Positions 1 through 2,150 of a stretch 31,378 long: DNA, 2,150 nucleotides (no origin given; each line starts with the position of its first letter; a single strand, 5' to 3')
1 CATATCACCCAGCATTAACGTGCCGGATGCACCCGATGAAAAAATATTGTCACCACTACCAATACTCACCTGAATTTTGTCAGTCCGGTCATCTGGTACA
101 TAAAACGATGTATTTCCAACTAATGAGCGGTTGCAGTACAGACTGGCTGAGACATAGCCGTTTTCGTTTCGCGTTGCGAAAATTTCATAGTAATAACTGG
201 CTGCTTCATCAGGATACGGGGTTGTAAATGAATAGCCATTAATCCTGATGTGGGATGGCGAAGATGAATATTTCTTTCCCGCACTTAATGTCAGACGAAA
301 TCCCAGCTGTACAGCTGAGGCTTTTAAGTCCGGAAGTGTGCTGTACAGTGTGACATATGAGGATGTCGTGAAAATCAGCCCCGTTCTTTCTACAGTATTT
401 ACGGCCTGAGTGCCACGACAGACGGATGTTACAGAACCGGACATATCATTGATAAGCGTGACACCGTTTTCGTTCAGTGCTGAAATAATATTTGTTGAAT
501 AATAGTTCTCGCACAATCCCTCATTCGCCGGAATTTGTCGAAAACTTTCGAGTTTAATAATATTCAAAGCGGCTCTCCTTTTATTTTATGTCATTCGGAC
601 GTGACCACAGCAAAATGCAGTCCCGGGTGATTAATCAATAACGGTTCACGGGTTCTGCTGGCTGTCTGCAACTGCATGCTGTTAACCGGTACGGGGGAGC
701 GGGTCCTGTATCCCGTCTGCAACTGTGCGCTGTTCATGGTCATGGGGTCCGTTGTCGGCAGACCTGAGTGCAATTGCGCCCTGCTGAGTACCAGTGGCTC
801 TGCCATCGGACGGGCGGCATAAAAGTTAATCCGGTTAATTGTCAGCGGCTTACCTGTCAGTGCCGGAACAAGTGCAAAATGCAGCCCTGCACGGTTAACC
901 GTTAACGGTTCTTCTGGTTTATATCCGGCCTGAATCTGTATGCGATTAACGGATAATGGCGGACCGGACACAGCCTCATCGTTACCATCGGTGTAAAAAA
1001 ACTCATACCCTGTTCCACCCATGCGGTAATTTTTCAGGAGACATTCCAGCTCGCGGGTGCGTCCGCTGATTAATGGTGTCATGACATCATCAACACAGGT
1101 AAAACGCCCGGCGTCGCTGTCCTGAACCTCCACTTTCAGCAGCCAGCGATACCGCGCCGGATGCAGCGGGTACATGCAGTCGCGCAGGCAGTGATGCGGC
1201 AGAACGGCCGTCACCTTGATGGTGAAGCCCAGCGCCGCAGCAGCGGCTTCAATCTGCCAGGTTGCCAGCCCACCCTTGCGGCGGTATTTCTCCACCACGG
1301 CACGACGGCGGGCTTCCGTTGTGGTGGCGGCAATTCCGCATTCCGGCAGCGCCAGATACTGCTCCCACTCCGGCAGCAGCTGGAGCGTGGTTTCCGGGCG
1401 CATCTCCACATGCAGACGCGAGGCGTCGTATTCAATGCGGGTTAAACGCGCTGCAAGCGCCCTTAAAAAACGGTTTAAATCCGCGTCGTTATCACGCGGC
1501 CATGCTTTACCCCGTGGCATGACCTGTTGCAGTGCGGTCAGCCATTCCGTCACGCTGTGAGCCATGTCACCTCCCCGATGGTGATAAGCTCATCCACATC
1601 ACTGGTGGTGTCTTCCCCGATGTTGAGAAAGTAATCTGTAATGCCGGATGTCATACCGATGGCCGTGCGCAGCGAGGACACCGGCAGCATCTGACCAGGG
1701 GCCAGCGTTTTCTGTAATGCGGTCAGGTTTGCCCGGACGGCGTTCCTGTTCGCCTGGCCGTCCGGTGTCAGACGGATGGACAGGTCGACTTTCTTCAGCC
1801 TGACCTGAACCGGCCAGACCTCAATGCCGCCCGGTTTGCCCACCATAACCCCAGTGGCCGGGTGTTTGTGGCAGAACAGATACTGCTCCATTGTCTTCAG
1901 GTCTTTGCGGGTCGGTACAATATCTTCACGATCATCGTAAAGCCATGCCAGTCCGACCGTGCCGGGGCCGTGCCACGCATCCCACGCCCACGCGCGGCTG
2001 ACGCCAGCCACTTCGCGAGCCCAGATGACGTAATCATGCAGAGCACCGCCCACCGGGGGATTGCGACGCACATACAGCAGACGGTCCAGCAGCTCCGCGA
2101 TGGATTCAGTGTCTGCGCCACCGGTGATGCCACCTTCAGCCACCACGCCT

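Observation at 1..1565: Non-canonical tail-fibre module: gp48-like protein with seven 17-aa repeats, then an AT-rich fibre ORF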

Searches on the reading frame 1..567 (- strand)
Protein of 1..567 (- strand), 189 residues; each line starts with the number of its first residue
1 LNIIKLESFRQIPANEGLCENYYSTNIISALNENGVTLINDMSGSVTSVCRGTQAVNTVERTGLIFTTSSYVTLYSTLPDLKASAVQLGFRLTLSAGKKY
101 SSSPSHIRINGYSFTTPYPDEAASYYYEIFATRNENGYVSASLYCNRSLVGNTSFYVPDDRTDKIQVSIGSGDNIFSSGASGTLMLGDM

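Call 7: search_protein_families(library=pfam, proteins=[window:1-567:-], max_evalue=0.1)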
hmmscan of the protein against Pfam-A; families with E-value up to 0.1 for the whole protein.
window:1-567:- (189 aa): 0 families

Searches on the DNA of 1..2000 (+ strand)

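Call 8: search_dna_similar(query=window:1-2000:+, collection=ecoli_genomes, mode=near, max_rows=15)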
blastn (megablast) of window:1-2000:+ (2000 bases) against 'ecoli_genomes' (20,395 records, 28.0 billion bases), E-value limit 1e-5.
Records with a match: 87; places in all: 134; records where one place covers at least 80% of the query: 23.
Genomes with a match: 83 of 5426; with a place that covers at least 80% of the query: 23. Places per genome that has any: lowest 1, median 1, highest 4. On chromosomes: 130 places; on plasmids: 4.
Best place of each record, by identity: >=99% 25; 95-99% 36; 90-95% 26.
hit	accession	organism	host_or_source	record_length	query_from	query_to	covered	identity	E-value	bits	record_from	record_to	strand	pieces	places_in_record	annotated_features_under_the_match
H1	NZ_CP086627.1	Escherichia coli strain RIVM_C036569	Homo sapiens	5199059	1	2000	100%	99.5%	0e+0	3644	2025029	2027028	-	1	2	YmfQ family protein | hypothetical protein | baseplate J/gp47 family protein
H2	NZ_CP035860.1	Escherichia coli strain TD225-C4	Homo sapiens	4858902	1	2000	100%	99.5%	0e+0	3639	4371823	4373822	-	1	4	YmfQ family protein | hypothetical protein | baseplate J/gp47 family protein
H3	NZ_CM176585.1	Escherichia coli strain cS51a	Homo sapiens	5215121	1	2000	100%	99.5%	0e+0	3639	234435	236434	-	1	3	YmfQ family protein | hypothetical protein | baseplate J/gp47 family protein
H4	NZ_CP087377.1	Escherichia coli strain RIVM_C019217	Homo sapiens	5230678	1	2000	100%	99.5%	0e+0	3633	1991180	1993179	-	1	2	YmfQ family protein | hypothetical protein | baseplate J/gp47 family protein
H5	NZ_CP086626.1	Escherichia coli strain RIVM_C037134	Homo sapiens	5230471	1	2000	100%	99.5%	0e+0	3633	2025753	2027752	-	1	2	YmfQ family protein | hypothetical protein | baseplate J/gp47 family protein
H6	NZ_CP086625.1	Escherichia coli strain RIVM_C037166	Homo sapiens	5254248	1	2000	100%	99.5%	0e+0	3633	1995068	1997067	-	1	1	YmfQ family protein | hypothetical protein | baseplate J/gp47 family protein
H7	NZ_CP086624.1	Escherichia coli strain RIVM_C037791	Homo sapiens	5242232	1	2000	100%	99.5%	0e+0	3633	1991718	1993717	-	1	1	YmfQ family protein | hypothetical protein | baseplate J/gp47 family protein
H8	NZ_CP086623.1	Escherichia coli strain RIVM_C037794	Homo sapiens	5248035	1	2000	100%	99.5%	0e+0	3633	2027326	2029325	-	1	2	YmfQ family protein | hypothetical protein | baseplate J/gp47 family protein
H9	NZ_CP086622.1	Escherichia coli strain RIVM_C037884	Homo sapiens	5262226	1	2000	100%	99.5%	0e+0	3633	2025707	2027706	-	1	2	YmfQ family protein | hypothetical protein | baseplate J/gp47 family protein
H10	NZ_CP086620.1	Escherichia coli strain RIVM_C039205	Homo sapiens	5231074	1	2000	100%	99.5%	0e+0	3633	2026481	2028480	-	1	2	YmfQ family protein | hypothetical protein | baseplate J/gp47 family protein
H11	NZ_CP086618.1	Escherichia coli strain RIVM_C039227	Homo sapiens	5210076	1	2000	100%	99.5%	0e+0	3633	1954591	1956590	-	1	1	YmfQ family protein | hypothetical protein | baseplate J/gp47 family protein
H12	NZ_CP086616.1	Escherichia coli strain RIVM_C039629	Homo sapiens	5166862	1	2000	100%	99.5%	0e+0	3633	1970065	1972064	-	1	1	YmfQ family protein | hypothetical protein | baseplate J/gp47 family protein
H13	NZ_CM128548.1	Escherichia coli strain MMC-J-0078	Homo sapiens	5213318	1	2000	100%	99.5%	0e+0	3633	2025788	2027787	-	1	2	YmfQ family protein | hypothetical protein | baseplate J/gp47 family protein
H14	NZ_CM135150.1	Escherichia coli strain 54214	Homo sapiens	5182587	1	2000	100%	99.5%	0e+0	3633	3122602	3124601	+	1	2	YmfQ family protein | hypothetical protein | baseplate J/gp47 family protein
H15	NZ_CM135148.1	Escherichia coli strain 48956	Homo sapiens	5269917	1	2000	100%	99.5%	0e+0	3633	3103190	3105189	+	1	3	YmfQ family protein | hypothetical protein | baseplate J/gp47 family protein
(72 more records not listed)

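Call 9: search_dna_similar(query=window:1-2000:+, collection=phages, mode=near, max_rows=15)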
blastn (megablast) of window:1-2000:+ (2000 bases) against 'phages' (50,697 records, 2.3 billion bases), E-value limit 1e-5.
No match.

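Call 10: get_annotated_region(hit=H1, flank=12000)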
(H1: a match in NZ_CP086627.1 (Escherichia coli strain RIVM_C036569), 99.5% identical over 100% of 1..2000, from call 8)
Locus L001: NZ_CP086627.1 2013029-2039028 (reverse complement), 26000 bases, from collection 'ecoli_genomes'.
description: Escherichia coli strain RIVM_C036569 chromosome, complete genome
organism: Escherichia coli strain RIVM_C036569 (NCBI taxid 562)
replicon: chromosome; assembly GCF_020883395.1
host: Homo sapiens; source: -; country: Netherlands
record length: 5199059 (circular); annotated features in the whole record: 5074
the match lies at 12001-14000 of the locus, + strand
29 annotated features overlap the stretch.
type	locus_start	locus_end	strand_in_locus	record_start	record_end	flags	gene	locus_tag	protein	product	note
CDS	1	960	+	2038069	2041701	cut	yehI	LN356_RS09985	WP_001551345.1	DUF4132 domain-containing protein YehI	-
CDS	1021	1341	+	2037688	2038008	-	yehK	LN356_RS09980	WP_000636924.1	protein YehK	-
CDS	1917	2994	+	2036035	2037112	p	yehL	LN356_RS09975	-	AAA family ATPase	frameshifted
CDS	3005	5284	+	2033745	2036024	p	yehM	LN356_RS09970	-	DUF5682 family protein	internal stop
CDS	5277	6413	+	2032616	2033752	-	yehP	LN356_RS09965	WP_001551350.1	vWA domain-containing protein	-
CDS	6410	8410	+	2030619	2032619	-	yehQ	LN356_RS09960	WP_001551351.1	SWIM zinc finger family protein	-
CDS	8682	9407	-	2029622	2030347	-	-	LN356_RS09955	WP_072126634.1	protein mom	-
CDS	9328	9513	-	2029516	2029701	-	-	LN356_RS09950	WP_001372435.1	Com family DNA-binding transcriptional regulator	-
CDS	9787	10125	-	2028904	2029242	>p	-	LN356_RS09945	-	prophage tail fiber N-terminal domain-containing protein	incomplete; partial in the middle of a contig; missing C-terminus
CDS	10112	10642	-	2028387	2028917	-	-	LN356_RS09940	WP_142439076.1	tail fiber assembly protein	-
CDS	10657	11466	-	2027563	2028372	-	-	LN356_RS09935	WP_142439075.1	phage tail protein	-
CDS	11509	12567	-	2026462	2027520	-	-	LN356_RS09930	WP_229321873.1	hypothetical protein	-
CDS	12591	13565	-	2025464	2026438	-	-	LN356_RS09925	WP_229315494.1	YmfQ family protein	-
CDS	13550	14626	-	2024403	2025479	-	-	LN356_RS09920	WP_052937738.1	baseplate J/gp47 family protein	-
CDS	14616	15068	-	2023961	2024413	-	-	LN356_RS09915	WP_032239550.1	phage GP46 family protein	-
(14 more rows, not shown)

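Call 61: search_dna_similar(query=L001:11468-12988:-, collection=ecoli_genomes, mode=distant, max_rows=40, rows=spread)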
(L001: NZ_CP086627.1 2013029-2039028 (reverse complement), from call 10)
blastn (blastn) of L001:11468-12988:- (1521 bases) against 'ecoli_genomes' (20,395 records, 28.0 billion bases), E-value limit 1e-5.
Records with a match: 69; places in all: 117; records where one place covers at least 80% of the query: 55.
Genomes with a match: 66 of 5426; with a place that covers at least 80% of the query: 55. Places per genome that has any: lowest 1, median 2, highest 5. On chromosomes: 113 places; on plasmids: 4.
Best place of each record, by identity: >=99% 23; 95-99% 39; 90-95% 1; 80-90% 1; 60-80% 5.
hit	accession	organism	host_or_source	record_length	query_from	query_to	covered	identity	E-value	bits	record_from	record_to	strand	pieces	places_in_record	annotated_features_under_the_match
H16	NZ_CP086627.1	Escherichia coli strain RIVM_C036569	Homo sapiens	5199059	1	1521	100%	100.0%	0e+0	2744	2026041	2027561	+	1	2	hypothetical protein | YmfQ family protein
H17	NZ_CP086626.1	Escherichia coli strain RIVM_C037134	Homo sapiens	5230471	1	1521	100%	99.7%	0e+0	2726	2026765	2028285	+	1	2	hypothetical protein | YmfQ family protein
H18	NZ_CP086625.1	Escherichia coli strain RIVM_C037166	Homo sapiens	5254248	1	1521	100%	99.7%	0e+0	2726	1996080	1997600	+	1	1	hypothetical protein | YmfQ family protein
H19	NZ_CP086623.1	Escherichia coli strain RIVM_C037794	Homo sapiens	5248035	1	1521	100%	99.7%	0e+0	2726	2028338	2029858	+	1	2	hypothetical protein | YmfQ family protein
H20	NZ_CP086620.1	Escherichia coli strain RIVM_C039205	Homo sapiens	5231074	1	1521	100%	99.7%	0e+0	2726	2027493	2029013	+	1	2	hypothetical protein | YmfQ family protein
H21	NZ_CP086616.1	Escherichia coli strain RIVM_C039629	Homo sapiens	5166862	1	1521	100%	99.7%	0e+0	2726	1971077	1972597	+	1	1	hypothetical protein | YmfQ family protein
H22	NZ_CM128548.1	Escherichia coli strain MMC-J-0078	Homo sapiens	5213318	1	1521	100%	99.7%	0e+0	2726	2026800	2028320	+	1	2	hypothetical protein | YmfQ family protein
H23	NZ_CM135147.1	Escherichia coli strain 47258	Homo sapiens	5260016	1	1521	100%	99.7%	0e+0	2726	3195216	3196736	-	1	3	hypothetical protein | YmfQ family protein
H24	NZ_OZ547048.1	Escherichia coli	Homo sapiens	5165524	1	1521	100%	99.7%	0e+0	2726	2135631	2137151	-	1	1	hypothetical protein | YmfQ family protein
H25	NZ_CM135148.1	Escherichia coli strain 48956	Homo sapiens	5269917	1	1521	100%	99.5%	0e+0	2712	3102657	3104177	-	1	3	hypothetical protein | YmfQ family protein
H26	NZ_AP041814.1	Escherichia coli O166:H15 strain JNE21-009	Homo sapiens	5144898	1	1521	100%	99.2%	0e+0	2690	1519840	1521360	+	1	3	hypothetical protein | YmfQ family protein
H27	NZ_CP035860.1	Escherichia coli strain TD225-C4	Homo sapiens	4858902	1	1521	100%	99.1%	0e+0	2685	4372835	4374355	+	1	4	hypothetical protein | YmfQ family protein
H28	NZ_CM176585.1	Escherichia coli strain cS51a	Homo sapiens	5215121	1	1521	100%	98.9%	0e+0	2672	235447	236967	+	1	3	hypothetical protein | YmfQ family protein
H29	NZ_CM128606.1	Escherichia coli strain E100341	Homo sapiens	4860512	55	1466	93%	97.8%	0e+0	2407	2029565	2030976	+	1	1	hypothetical protein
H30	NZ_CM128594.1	Escherichia coli strain 100248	Homo sapiens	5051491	55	1466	93%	97.2%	0e+0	2371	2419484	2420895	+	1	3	hypothetical protein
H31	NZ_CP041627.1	Escherichia coli strain ETEC6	Homo sapiens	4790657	55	1466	93%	97.2%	0e+0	2367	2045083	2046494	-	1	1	hypothetical protein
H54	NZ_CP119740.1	Escherichia coli strain E94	bovine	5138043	1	162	11%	100.0%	2e-75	293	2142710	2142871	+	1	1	protein mom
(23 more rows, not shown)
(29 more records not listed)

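Call 62: get_annotated_region(hit=H31, flank=6000)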
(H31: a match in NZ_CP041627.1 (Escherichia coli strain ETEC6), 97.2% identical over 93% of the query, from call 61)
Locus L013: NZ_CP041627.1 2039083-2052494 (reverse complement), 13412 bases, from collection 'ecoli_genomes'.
description: Escherichia coli strain ETEC6 chromosome, complete genome
organism: Escherichia coli strain ETEC6 (NCBI taxid 562)
replicon: chromosome; assembly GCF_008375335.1
host: Homo sapiens; source: missing; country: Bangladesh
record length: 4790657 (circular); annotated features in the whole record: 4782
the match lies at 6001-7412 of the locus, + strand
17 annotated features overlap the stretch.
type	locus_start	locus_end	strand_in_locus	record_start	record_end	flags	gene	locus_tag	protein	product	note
CDS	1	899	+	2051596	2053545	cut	-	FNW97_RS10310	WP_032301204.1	phage tail tape measure protein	-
CDS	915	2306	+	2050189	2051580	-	-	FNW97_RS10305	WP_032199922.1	DNA circularization protein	-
CDS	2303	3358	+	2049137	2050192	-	-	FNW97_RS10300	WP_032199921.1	phage baseplate assembly protein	-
CDS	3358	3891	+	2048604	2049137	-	-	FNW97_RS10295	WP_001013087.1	phage baseplate assembly protein V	-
CDS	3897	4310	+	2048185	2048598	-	-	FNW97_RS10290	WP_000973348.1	phage GP46 family protein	-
CDS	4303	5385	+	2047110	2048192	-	-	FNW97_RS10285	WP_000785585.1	baseplate J/gp47 family protein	-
CDS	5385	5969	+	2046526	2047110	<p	-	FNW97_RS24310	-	YmfQ family protein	incomplete; partial in the middle of a contig; missing C-terminus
CDS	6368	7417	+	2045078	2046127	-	-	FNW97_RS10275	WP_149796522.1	hypothetical protein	-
CDS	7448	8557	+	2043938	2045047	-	-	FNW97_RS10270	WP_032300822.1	hypothetical protein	-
CDS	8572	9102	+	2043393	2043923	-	-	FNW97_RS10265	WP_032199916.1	tail fiber assembly protein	-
CDS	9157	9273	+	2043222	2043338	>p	-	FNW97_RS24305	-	DUF4376 domain-containing protein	incomplete; partial in the middle of a contig; missing N-terminus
CDS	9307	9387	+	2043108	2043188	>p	-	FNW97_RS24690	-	capsid protein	internal stop; incomplete; partial in the middle of a contig; missing N-terminus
CDS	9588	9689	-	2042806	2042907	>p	-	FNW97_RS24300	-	DUF72 domain-containing protein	incomplete; partial in the middle of a contig; missing C-terminus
CDS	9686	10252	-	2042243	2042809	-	yecD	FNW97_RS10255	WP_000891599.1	hydrolase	-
CDS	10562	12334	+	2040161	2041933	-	aspS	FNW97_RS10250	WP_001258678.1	aspartate--tRNA ligase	-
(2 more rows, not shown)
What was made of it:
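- PGAP flags lineage-B copies as incomplete (call 62).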

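Call 63: get_annotated_region(hit=H54, flank=5000)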
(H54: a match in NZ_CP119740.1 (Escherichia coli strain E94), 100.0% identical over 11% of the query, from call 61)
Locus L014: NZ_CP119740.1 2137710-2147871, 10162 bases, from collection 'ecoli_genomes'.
description: Escherichia coli strain E94 chromosome, complete genome
organism: Escherichia coli strain E94 (NCBI taxid 562)
replicon: chromosome; assembly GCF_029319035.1
host: bovine; source: -; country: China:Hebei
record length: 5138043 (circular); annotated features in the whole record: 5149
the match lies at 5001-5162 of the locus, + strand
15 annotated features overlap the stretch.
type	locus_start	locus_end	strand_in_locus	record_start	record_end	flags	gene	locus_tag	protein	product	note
CDS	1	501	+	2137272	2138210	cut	-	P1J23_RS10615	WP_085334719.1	AAA family ATPase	-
CDS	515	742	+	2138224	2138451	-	-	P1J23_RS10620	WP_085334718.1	hypothetical protein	-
CDS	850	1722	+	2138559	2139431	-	-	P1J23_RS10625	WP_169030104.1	Mu-like prophage major head subunit gpT family protein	-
CDS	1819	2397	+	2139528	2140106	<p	-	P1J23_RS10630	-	phage baseplate assembly protein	incomplete; partial in the middle of a contig; missing N-terminus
CDS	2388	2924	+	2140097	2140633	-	-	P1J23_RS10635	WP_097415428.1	phage baseplate assembly protein V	-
CDS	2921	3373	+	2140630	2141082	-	-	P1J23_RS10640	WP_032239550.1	phage GP46 family protein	-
CDS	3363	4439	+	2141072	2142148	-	-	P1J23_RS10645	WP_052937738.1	baseplate J/gp47 family protein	-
CDS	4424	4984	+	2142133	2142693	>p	-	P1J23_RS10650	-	YmfQ family protein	incomplete; partial in the middle of a contig; missing C-terminus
CDS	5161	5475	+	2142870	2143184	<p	-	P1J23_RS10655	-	protein mom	incomplete; partial in the middle of a contig; missing N-terminus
CDS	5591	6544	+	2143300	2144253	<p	torZ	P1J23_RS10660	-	trimethylamine N-oxide reductase TorZ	incomplete; partial in the middle of a contig; missing N-terminus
CDS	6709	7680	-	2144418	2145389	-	cmoB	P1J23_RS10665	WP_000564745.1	tRNA 5-methoxyuridine(34)/uridine 5-oxyacetic acid(34) synthase CmoB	-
CDS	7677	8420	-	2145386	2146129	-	cmoA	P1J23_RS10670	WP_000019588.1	carboxy-S-adenosyl-L-methionine synthase CmoA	-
CDS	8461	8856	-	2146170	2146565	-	yecN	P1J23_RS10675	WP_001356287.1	MAPEG family protein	-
CDS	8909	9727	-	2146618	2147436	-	yecE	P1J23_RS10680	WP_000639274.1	DUF72 domain-containing protein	-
CDS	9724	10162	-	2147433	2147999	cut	yecD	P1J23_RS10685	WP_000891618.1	hydrolase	-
